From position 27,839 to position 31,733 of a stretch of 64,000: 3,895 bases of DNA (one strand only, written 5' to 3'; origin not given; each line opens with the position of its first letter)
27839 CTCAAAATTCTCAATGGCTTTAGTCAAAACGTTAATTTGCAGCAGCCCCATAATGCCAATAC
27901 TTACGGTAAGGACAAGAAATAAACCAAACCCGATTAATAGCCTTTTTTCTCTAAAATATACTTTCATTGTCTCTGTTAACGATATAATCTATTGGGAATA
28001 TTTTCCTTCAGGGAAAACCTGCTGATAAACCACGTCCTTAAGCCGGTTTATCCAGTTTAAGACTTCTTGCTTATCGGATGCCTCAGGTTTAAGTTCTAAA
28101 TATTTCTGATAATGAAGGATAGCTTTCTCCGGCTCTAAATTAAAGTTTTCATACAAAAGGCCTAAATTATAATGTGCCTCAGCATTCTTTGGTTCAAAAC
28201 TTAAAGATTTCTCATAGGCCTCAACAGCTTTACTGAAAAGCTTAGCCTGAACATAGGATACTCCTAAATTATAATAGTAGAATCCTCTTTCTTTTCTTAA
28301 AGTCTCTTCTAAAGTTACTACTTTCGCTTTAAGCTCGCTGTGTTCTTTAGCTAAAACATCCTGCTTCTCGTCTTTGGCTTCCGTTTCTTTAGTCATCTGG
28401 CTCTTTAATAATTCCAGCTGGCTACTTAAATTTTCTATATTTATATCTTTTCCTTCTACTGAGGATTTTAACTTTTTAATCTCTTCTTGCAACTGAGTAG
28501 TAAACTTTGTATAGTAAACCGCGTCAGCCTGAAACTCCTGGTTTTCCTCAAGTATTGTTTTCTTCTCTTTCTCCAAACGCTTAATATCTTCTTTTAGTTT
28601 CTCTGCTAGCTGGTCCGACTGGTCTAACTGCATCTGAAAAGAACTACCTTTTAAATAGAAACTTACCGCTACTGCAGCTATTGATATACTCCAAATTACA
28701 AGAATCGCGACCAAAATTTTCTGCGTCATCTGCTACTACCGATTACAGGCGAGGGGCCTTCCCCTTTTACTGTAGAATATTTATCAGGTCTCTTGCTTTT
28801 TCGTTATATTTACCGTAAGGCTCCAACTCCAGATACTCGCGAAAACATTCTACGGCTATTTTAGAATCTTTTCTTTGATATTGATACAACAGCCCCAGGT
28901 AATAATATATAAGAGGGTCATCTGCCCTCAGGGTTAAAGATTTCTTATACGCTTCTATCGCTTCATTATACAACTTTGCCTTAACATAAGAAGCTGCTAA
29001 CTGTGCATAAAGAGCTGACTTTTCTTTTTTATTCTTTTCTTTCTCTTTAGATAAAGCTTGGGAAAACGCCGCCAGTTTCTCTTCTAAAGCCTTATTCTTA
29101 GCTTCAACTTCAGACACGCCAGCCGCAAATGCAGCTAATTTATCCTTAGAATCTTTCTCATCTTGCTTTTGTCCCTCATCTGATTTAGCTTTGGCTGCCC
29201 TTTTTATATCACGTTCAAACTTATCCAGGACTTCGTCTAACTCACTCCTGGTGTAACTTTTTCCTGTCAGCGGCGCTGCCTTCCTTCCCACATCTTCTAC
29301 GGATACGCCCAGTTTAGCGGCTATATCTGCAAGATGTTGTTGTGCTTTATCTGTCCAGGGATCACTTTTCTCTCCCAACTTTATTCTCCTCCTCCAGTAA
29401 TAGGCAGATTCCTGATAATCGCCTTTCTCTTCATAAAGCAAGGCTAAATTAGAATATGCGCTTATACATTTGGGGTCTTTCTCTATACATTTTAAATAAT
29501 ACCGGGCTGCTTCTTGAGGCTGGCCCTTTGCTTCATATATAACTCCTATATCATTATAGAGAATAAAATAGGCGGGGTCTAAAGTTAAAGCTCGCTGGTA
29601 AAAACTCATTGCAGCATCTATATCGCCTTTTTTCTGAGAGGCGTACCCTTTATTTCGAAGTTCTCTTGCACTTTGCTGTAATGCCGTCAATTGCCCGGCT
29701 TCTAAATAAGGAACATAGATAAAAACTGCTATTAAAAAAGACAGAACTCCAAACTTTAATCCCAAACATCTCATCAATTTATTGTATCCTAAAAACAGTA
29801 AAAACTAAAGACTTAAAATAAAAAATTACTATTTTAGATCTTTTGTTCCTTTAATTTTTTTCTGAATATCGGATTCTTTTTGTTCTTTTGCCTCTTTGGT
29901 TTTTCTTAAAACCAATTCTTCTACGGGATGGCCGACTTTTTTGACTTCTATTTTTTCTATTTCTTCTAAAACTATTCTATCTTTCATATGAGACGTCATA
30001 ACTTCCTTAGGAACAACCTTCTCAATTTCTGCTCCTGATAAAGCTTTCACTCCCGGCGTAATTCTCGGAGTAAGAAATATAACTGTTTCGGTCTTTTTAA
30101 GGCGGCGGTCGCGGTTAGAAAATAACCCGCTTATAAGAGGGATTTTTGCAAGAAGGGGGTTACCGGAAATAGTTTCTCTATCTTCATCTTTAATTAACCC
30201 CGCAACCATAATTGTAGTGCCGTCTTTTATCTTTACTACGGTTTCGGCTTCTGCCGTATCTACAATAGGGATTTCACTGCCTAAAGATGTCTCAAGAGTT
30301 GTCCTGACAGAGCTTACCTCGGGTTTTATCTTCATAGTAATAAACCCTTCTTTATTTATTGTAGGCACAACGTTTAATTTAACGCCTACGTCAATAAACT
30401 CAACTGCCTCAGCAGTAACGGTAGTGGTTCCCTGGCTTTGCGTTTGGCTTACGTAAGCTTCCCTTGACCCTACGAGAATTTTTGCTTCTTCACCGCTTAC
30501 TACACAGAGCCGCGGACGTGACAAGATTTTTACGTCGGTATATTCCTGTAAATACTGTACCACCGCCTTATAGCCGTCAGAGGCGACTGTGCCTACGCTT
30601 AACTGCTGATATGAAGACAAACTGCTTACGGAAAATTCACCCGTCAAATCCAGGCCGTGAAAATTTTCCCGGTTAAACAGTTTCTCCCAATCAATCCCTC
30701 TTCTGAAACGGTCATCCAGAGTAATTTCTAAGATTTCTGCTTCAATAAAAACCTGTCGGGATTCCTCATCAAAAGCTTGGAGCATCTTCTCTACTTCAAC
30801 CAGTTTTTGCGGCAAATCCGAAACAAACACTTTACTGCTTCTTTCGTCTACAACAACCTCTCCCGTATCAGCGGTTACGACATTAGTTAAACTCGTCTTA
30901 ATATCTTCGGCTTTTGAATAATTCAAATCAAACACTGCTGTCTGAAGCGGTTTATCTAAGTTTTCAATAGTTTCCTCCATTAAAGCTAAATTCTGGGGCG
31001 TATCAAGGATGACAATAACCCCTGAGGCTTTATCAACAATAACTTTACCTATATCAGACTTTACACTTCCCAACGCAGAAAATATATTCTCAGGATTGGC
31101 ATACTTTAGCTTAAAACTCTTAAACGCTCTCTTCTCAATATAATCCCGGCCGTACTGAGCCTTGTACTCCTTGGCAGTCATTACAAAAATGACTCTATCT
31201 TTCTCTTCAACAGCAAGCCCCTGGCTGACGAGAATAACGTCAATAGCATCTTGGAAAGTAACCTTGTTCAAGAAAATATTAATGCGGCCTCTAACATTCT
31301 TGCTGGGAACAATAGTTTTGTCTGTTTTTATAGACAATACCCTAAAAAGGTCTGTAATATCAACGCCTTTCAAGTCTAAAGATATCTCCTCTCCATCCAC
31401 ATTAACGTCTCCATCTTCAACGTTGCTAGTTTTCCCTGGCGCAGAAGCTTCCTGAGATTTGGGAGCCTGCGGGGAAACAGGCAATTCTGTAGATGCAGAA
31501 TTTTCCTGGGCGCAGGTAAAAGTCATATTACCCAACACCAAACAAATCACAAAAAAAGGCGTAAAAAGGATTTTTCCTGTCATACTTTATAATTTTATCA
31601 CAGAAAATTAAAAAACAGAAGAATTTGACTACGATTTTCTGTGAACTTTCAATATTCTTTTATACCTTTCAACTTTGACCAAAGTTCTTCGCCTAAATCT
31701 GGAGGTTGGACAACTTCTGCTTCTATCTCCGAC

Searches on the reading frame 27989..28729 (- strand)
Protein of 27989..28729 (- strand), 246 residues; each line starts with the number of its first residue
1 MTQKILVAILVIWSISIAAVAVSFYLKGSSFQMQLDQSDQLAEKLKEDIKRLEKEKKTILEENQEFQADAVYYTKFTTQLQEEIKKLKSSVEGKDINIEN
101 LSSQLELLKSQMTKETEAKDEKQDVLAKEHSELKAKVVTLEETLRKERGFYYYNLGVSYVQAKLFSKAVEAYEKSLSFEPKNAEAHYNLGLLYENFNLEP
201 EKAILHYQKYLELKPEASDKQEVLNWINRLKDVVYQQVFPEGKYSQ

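Call 6: search_protein_families(library=pfam, proteins=[window:27989-28729:-], max_evalue=0.001)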
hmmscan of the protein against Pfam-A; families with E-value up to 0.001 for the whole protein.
window:27989-28729:- (246 aa): 11 families
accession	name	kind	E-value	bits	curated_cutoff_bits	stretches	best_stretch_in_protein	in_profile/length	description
PF00515.34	TPR_1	-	1.2e-11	44.4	27.8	1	152-182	4-34/34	Tetratricopeptide repeat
PF13414.12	TPR_11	-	1.1e-09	38.3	26.8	1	165-194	10-39/42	TPR repeat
PF07719.23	TPR_2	-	2.6e-09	36.9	27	1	151-182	3-34/34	Tetratricopeptide repeat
PF13181.12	TPR_8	-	2e-08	34.2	25.7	1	151-182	3-34/34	Tetratricopeptide repeat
PF13431.12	TPR_17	-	1.5e-06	28.4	24.4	1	171-197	1-27/34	Tetratricopeptide repeat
PF13371.12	TPR_9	-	9.5e-06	26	35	1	157-223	3-68/73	Tetratricopeptide repeat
PF13432.12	TPR_16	-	1.9e-05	25.4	32.7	1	153-217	1-64/65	Tetratricopeptide repeat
PF13424.12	TPR_12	-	2.2e-05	25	30.1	0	149-177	45-73/77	Tetratricopeptide repeat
PF13428.12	TPR_14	-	0.00019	22.2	23.5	0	153-190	5-42/44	Tetratricopeptide repeat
PF13174.12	TPR_6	-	0.00027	21.8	26.3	0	184-213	1-29/33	Tetratricopeptide repeat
PF13176.12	TPR_7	-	0.00087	19.6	27.9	0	185-219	1-34/36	Tetratricopeptide repeat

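Call 29: search_protein_families(library=ncbifam, proteins=[window:27989-28729:-], max_evalue=0.01)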
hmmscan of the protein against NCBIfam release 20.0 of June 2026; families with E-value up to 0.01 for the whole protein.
window:27989-28729:- (246 aa): 15 families
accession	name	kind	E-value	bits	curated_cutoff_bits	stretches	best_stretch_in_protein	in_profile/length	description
NF040959.1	MamA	equivalog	1.2e-09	37.9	200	1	144-218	100-173/204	magnetosome protein MamA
NF033762.1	social_mot_Tgl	equivalog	2.8e-09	36.7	225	1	151-227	33-109/252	social motility TPR repeat lipoprotein Tgl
TIGR02521.1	type_IV_pilW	equivalog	2e-07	30.8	154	1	145-219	27-100/234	type IV pilus biogenesis/stability protein PilW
NF002725.1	PRK02603.1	equivalog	9.6e-07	29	143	1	136-219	21-107/173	photosystem I assembly protein Ycf3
NF033758.1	gliding_GltE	equivalog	1.1e-05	24.7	225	1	153-215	294-356/411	adventurous gliding motility TPR repeat lipoprotein GltE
TIGR02917.1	PEP_TPR_lipo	equivalog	2.4e-05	22.4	312.2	1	151-221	603-672/899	XrtA/PEP-CTERM system TPR-repeat protein PrsT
TIGR02168.1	SMC_prok_B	equivalog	5.9e-05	21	567.35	1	34-143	722-831/1181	chromosome segregation protein SMC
NF047507.1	TPR_BatC_Lepto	exception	8.6e-05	22.1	175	1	151-195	98-142/214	TPR repeat-containing protein BatC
NF002572.0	PRK02224.1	equivalog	0.00038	18.9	1087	1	34-147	336-438/888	DNA double-strand break repair ATPase Rad50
TIGR02231.1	TIGR02231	subfamily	0.00075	18.3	112.6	1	34-146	65-169/524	mucoidy inhibitor MuiA family protein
TIGR02169.1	SMC_prok_A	equivalog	0.00079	17.2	729.4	1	34-144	711-822/1165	chromosome segregation protein SMC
TIGR04523.1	Mplasa_alph_rch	subfamily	0.0022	16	270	1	31-134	326-425/745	helix-rich protein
NF052320.1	Cbp1_fam_LP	subfamily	0.0023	17.5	90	1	40-134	95-189/286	Cbp1 family collagen-binding glycoprotein adhesin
NF045487.1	ASRP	equivalog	0.0034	16.1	300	1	35-145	326-432/593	archaea-specific SMC-related protein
TIGR03319.1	RNase_Y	equivalog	0.0085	14.6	454.35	0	14-146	6-140/514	ribonuclease Y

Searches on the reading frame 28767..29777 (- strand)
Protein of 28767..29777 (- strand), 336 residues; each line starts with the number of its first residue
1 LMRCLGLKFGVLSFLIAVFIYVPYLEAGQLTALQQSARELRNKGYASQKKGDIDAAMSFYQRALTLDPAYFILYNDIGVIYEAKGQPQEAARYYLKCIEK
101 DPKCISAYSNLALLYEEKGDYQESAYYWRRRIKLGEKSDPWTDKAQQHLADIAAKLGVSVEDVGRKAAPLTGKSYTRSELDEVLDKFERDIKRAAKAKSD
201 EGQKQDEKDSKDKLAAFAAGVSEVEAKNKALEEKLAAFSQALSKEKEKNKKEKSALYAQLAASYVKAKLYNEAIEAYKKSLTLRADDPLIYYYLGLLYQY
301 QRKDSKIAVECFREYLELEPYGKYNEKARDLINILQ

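Call 6: search_protein_families(library=pfam, proteins=[window:28767-29777:-], max_evalue=0.001)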
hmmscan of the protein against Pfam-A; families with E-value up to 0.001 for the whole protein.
window:28767-29777:- (336 aa): 15 families
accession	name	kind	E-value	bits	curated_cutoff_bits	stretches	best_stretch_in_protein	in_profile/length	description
PF00515.34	TPR_1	-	1.1e-21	76.1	27.8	3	73-104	3-34/34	Tetratricopeptide repeat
PF07719.23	TPR_2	-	7.6e-21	72.9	27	2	73-103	3-33/34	Tetratricopeptide repeat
PF13414.12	TPR_11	-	8.2e-19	67.5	26.8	2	266-299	6-39/42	TPR repeat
PF13181.12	TPR_8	-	2.2e-18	65.2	25.7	2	42-69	6-33/34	Tetratricopeptide repeat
PF13424.12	TPR_12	-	5.6e-14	52.5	30.1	3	73-127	5-67/77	Tetratricopeptide repeat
PF13431.12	TPR_17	-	1.3e-13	50.5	24.4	2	93-123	1-31/34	Tetratricopeptide repeat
PF13176.12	TPR_7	-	8.5e-13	47.7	27.9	0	77-103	5-33/36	Tetratricopeptide repeat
PF13428.12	TPR_14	-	1.9e-12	47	23.5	0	77-113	7-43/44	Tetratricopeptide repeat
PF13371.12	TPR_9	-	4.3e-12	46.3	35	2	48-103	6-61/73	Tetratricopeptide repeat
PF13374.12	TPR_10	-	2.2e-10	40.6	27.5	0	74-99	5-30/42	Tetratricopeptide repeat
PF13432.12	TPR_16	-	1.3e-09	38.7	32.7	1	78-128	4-53/65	Tetratricopeptide repeat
PF23914.1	TPR_CcmH_CycH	-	3.6e-09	37.1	42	1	50-140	63-156/158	Cytochrome c-type biogenesis protein H TPR domain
PF14559.12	TPR_19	-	4.4e-08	33.8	25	1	50-111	4-64/68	Tetratricopeptide repeat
PF13174.12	TPR_6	-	7e-07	29.9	26.3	0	77-103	6-32/33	Tetratricopeptide repeat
PF25063.1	ARM_TT21_C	-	0.00099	19.5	35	0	96-140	120-164/209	Tetratricopeptide repeat protein 21 C-terminal ARM domain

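Call 29: search_protein_families(library=ncbifam, proteins=[window:28767-29777:-], max_evalue=0.01)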
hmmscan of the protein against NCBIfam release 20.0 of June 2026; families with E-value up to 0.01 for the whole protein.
window:28767-29777:- (336 aa): 18 families
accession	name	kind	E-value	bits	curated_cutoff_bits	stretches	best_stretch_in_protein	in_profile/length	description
NF040959.1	MamA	equivalog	5.7e-17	61.8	200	2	42-132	110-200/204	magnetosome protein MamA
NF002725.1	PRK02603.1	equivalog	2e-14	53.9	143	1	42-125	40-126/173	photosystem I assembly protein Ycf3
TIGR02521.1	type_IV_pilW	equivalog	6.3e-14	52.1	154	2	243-320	20-96/234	type IV pilus biogenesis/stability protein PilW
TIGR02917.1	PEP_TPR_lipo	equivalog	9.1e-12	43.7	312.2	2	37-126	465-554/899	XrtA/PEP-CTERM system TPR-repeat protein PrsT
NF033762.1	social_mot_Tgl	equivalog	1.4e-11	44.2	225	1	41-110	140-209/252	social motility TPR repeat lipoprotein Tgl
NF047507.1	TPR_BatC_Lepto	exception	1.7e-07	31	175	1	42-200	63-208/214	TPR repeat-containing protein BatC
NF033920.0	C39_PA2778_fam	equivalog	2.8e-07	30.2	150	1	27-127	147-246/255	PA2778 family cysteine peptidase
NF008391.2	PRK11189.1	equivalog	3.7e-07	29.9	250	1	229-329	41-139/297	lipoprotein NlpI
TIGR02552.1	LcrH_SycD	equivalog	5.8e-07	29.3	104.8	1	258-328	56-129/136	SycD/LcrH family type III secretion system chaperone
NF053520.1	HK_Porph_FimS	equivalog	2.4e-05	22.8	600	1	52-99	139-192/618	sensor histidine kinase FimS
NF053607.1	CHU_0125_OmpA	equivalog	0.00021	19.9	620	1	35-154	17-135/639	CHU_0125 family OmpA-like outer membrane integrity protein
NF033758.1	gliding_GltE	equivalog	0.00057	19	225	1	76-122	91-137/411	adventurous gliding motility TPR repeat lipoprotein GltE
NF007692.0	PRK10370.1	equivalog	0.0014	18.2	306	1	241-303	69-130/206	heme lyase NrfEFG subunit NrfG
NF011886.0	PRK15359.1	equivalog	0.002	17.9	146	0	54-97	75-118/144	type III secretion system chaperone protein SscB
NF040586.1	FxSxx_TPR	equivalog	0.004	15.7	300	0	88-178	538-626/830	FxSxx-COOH system tetratricopeptide repeat protein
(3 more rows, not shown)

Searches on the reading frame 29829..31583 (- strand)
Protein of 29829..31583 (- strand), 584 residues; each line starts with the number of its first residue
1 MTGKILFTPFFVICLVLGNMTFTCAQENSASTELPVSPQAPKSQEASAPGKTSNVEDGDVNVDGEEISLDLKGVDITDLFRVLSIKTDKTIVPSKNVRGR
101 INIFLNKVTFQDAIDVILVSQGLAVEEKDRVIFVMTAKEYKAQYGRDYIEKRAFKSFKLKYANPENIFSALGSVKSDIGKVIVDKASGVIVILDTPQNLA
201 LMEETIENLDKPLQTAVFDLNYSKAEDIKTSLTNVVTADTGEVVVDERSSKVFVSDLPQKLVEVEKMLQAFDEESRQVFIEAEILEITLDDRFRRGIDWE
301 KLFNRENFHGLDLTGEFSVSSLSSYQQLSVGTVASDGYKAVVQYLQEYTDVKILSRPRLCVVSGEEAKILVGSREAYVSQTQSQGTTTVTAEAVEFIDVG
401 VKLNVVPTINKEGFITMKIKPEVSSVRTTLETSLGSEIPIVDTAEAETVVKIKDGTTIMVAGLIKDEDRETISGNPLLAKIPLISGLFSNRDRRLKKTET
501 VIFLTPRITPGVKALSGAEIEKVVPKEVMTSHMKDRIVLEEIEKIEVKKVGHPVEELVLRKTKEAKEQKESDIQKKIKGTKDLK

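Call 6: search_protein_families(library=pfam, proteins=[window:29829-31583:-], max_evalue=0.001)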
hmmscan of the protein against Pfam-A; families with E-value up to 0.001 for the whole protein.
window:29829-31583:- (584 aa): 2 families
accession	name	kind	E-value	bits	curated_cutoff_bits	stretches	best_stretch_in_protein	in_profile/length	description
PF00263.26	Secretin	-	3.5e-44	150.8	27.5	1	345-508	2-167/169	Bacterial type II and III secretion system protein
PF03958.22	Secretin_N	-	3e-22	79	28.2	2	155-212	2-66/69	Bacterial type II/III secretion system short domain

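Call 19: list_cluster_members(proteins=[P0007, window:29829-31583:-, window:31649-33265:-, window:33267-33908:-, window:33937-34779:-])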
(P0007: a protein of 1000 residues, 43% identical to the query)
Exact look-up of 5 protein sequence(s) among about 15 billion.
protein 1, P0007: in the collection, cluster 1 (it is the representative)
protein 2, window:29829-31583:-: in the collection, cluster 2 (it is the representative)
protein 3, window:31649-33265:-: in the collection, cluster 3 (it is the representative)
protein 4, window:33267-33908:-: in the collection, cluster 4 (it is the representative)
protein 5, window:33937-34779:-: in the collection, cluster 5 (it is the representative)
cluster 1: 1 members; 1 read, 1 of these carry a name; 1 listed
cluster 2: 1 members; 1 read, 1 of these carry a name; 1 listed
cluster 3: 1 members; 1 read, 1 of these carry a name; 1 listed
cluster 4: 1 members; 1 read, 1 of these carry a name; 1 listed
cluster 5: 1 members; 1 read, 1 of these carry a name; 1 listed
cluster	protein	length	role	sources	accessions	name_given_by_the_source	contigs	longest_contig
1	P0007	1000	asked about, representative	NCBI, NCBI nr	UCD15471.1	MAG: DUF2341 domain-containing protein [Candidatus Omnitrophota bacterium]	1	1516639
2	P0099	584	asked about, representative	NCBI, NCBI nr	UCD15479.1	MAG: hypothetical protein JSV34_00050 [Candidatus Omnitrophota bacterium]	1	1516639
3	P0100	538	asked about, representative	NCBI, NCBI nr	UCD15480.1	MAG: type II secretion system protein GspD [Candidatus Omnitrophota bacterium]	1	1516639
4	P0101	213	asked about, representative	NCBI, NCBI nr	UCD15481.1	MAG: hypothetical protein JSV34_00060 [Candidatus Omnitrophota bacterium]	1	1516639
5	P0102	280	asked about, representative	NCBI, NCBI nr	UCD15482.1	MAG: AAA family ATPase [Candidatus Omnitrophota bacterium]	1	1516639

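Call 29: search_protein_families(library=ncbifam, proteins=[window:29829-31583:-], max_evalue=0.01)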
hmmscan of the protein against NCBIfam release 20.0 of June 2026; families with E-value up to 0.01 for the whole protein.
window:29829-31583:- (584 aa): 9 families
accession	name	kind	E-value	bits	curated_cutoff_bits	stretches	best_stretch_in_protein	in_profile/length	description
TIGR02517.1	type_II_gspD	equivalog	1.5e-63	215.2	351.35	2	242-508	302-589/600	type II secretion system secretin GspD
TIGR02515.1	IV_pilus_PilQ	subfamily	1.7e-63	215.1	284.35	3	341-508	264-426/428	type IV pilus secretin PilQ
TIGR02519.1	pilus_MshL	equivalog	8.8e-51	172.6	250.2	1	244-508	2-289/290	pilus (MSHA type) biogenesis protein MshL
NF010083.0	PRK13568.1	equivalog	1.6e-46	159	554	2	214-508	122-416/419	DNA uptake porin HofQ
NF007851.2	PRK10560.1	exception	3.3e-35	121.7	598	2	210-509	114-409/412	DNA uptake porin HofQ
TIGR02516.1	type_III_yscC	equivalog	1.6e-32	112.7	238.45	1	239-508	197-460/463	type III secretion system outer membrane ring subunit SctC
TIGR02520.1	pilus_B_mal_scr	equivalog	2.7e-19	69.1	287.65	1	218-474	214-483/513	PilN family type IVB pilus formation outer membrane protein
NF011873.0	PRK15346.1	equivalog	1e-14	54.1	524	1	239-495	234-480/499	EscC/YscC/HrcC family type III secretion system outer membrane ring protein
NF042912.1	Amuc_1098_fam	equivalog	6e-10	37.8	750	1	437-509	724-796/805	Amuc_1098 family type IV pilus outer membrane protein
